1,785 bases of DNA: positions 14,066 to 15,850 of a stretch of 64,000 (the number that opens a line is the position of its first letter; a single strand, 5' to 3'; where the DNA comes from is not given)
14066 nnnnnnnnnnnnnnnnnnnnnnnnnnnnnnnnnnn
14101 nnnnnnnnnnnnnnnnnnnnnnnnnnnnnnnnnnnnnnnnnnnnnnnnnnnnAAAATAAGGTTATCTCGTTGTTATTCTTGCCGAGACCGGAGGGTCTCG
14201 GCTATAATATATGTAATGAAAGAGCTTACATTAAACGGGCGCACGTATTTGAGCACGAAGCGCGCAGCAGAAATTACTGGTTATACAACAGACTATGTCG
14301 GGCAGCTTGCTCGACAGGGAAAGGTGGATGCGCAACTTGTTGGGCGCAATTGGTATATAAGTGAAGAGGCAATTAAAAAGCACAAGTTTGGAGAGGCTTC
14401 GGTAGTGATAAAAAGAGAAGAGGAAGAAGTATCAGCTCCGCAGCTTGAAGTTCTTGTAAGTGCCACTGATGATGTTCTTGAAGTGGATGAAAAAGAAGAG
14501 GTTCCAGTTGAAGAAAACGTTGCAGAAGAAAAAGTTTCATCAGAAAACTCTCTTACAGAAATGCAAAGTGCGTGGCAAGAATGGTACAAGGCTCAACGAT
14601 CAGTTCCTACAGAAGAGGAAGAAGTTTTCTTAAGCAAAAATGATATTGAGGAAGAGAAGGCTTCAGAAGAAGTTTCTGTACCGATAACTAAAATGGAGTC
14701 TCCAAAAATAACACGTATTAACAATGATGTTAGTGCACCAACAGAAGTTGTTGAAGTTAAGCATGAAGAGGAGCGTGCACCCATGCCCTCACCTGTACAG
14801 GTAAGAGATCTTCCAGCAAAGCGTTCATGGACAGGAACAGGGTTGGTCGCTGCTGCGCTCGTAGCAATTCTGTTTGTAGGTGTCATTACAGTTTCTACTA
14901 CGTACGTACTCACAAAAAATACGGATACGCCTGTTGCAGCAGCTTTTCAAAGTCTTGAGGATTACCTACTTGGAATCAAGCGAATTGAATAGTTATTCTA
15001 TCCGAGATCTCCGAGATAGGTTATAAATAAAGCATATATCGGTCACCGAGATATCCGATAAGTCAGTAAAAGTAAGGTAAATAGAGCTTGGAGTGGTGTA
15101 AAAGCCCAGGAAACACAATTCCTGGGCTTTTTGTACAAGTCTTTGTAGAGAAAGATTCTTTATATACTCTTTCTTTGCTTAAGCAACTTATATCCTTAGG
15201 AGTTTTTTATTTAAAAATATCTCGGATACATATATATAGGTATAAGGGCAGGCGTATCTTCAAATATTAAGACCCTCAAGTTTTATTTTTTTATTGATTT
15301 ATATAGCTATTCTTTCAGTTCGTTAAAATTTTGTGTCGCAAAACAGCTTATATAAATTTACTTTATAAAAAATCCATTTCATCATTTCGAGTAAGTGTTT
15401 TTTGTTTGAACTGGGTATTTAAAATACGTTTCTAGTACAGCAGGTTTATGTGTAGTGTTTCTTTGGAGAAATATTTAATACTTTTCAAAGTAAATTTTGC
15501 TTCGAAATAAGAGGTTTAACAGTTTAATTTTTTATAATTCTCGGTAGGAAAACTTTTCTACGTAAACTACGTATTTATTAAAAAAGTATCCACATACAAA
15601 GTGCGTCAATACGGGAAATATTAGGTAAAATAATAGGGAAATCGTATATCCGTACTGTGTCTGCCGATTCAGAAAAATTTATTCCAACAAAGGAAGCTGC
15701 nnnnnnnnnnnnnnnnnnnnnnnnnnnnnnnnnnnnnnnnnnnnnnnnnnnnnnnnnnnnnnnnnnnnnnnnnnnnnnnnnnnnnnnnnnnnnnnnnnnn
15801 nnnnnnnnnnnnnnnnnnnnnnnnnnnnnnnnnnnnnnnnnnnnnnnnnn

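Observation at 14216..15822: Two adjacent membrane proteins share a paralogous N-terminal excisionase-type HTH: candidate membrane-tethered DNA-binding pair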

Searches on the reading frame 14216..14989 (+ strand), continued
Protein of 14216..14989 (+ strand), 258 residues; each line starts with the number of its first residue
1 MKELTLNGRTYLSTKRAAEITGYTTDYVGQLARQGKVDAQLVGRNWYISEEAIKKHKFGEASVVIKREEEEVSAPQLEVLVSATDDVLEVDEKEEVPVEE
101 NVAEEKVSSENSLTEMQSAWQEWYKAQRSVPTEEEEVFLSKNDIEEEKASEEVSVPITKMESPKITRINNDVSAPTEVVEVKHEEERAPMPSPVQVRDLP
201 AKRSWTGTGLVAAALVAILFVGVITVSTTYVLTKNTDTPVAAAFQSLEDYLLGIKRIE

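Call 51: predict_structure(alignment_id=A1)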
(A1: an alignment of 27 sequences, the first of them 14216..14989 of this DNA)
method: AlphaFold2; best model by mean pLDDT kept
length: 258 residues; sequences in the alignment: 27
mean_pLDDT: 67.2   pTM: 0.31
mean pLDDT of the five models: 67.2, 66.7, 66.6, 64.7, 62.9
residues with pLDDT >= 90: 75; 70-90: 45; 50-70: 42; < 50: 96
segments of 3 or more residues with pLDDT < 50: 78-107, 133-148, 150-175, 177-189, 195-198, 200-203
pLDDT, mean of each block of 10 residues (from residue 1): 89 96 97 97 96 93 69 52 40 39 47 85 82 45 48 43 40 41 45 49 57 90 90 71 76 76
secondary structure, 60 per line:
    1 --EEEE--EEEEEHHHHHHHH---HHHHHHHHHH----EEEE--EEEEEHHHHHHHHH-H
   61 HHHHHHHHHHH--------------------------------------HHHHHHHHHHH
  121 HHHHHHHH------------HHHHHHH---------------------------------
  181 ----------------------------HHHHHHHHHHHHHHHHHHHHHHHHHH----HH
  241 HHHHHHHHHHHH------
elements in order: E3-6 E9-13 H14-21 H25-34 E39-42 E45-49 H50-58 H60-71 H110-128 H141-147 H209-234 H239-252

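Call 54: search_protein_families(library=phrogs, proteins=[window:14216-14989:+], max_evalue=0.01)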
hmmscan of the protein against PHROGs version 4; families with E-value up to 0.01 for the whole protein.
window:14216-14989:+ (258 aa): 3 families
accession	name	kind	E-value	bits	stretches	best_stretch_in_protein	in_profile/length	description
phrog_6401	-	DNA, RNA and nucleotide metabolism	3.8e-05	24.5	1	8-55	6-54/64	DNA binding protein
phrog_2655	-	integration and excision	0.0014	19.3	1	7-57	110-164/181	excisionase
phrog_1840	-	integration and excision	0.0021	19.5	0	13-70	8-66/90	excisionase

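Call 55: fold_search(model_id=the predicted structure, library=pdb)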
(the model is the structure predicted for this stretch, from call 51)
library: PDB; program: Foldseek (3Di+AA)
matches with E <= 10: 562; with E <= 0.001: 0
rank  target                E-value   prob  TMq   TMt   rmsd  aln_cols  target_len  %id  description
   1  4j2n_C                5.5e-02  1.00  0.16  0.69   1.3        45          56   22  Crystal Structure of mycobacteriophage Pukovnik Xis (released 2013-10-23)
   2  4j2n_A                9.2e-02  1.00  0.16  0.71   1.4        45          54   22  Crystal Structure of mycobacteriophage Pukovnik Xis (released 2013-10-23)
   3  3ucs_A                1.3e-01  0.90  0.17  0.41   6.8        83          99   11  Crystal structure of the complex between CBPA J-domain and CBPM (released 2013-07-03)
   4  7dvt                  1.3e-01  0.66  0.15  0.24   7.5        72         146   14  Crystal structure of heme sensor protein PefR in complex with heme and carbon monoxide (released 2021-09-29)
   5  5i44_I                1.4e-01  0.94  0.17  0.57   6.8        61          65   20  Structure of RacA-DNA complex; P21 form (released 2016-05-04)
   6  5i44_B                1.4e-01  0.87  0.16  0.50   8.2        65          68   18  Structure of RacA-DNA complex; P21 form (released 2016-05-04)
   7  5i44_A                1.6e-01  0.87  0.16  0.52   8.3        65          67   18  Structure of RacA-DNA complex; P21 form (released 2016-05-04)
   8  3cuo_A                1.6e-01  0.51  0.15  0.32   4.7        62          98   24  Crystal structure of the predicted DNA-binding transcriptional regulator from E. coli (released 2008-06-17)
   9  5trd_B                1.7e-01  0.47  0.15  0.17   6.0        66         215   17  Structure of RbkR (Riboflavin Kinase) from Thermoplasma acidophilum determined in complex with CTP and its cognate DNA (released 2016-11-23)
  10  5i41                  2.0e-01  0.85  0.16  0.52   8.0        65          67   20  Structure of the apo RacA DNA binding domain (released 2016-05-04)
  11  6ama_Y                2.1e-01  0.96  0.18  0.70   2.7        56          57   20  Structure of S. coelicolor/S. venezuelae BldC-smeA-ssfA complex to 3.09 Angstrom (released 2018-03-28)
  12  3fm5_B                2.1e-01  0.54  0.15  0.25   7.1        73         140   19  X-ray crystal structure of transcriptional regulator (MarR family) from Rhodococcus sp. RHA1 (released 2009-02-03)
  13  6uvu_A                2.1e-01  0.47  0.15  0.28   6.2        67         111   19  Crystal structure of the AntR antimony-specific transcriptional repressor (released 2020-11-04)
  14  6uvu_B                2.3e-01  0.63  0.16  0.31   6.1        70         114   17  Crystal structure of the AntR antimony-specific transcriptional repressor (released 2020-11-04)
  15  7dvu                  2.4e-01  0.57  0.15  0.25   7.3        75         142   15  Crystal structure of heme sensor protein PefR in complex with heme and cyanide (released 2021-09-29)
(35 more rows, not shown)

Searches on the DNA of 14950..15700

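Call 80: search_rna_families(source=window, start=14950, end=15700, threshold=evalue, max_evalue=1)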
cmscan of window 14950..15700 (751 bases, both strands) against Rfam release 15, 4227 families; matches with E-value up to 1: 2.
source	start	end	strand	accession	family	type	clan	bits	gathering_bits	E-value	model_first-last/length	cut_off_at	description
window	15097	15194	+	RF01858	RsaF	Gene; sRNA;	-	19.9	60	0.37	1-119/119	no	RNA Staph. aureus F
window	15101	15132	-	RF02503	Atu_C9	Gene; sRNA;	-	18.8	40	0.011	161-192/192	no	Rhizobiales sRNA Atu_C9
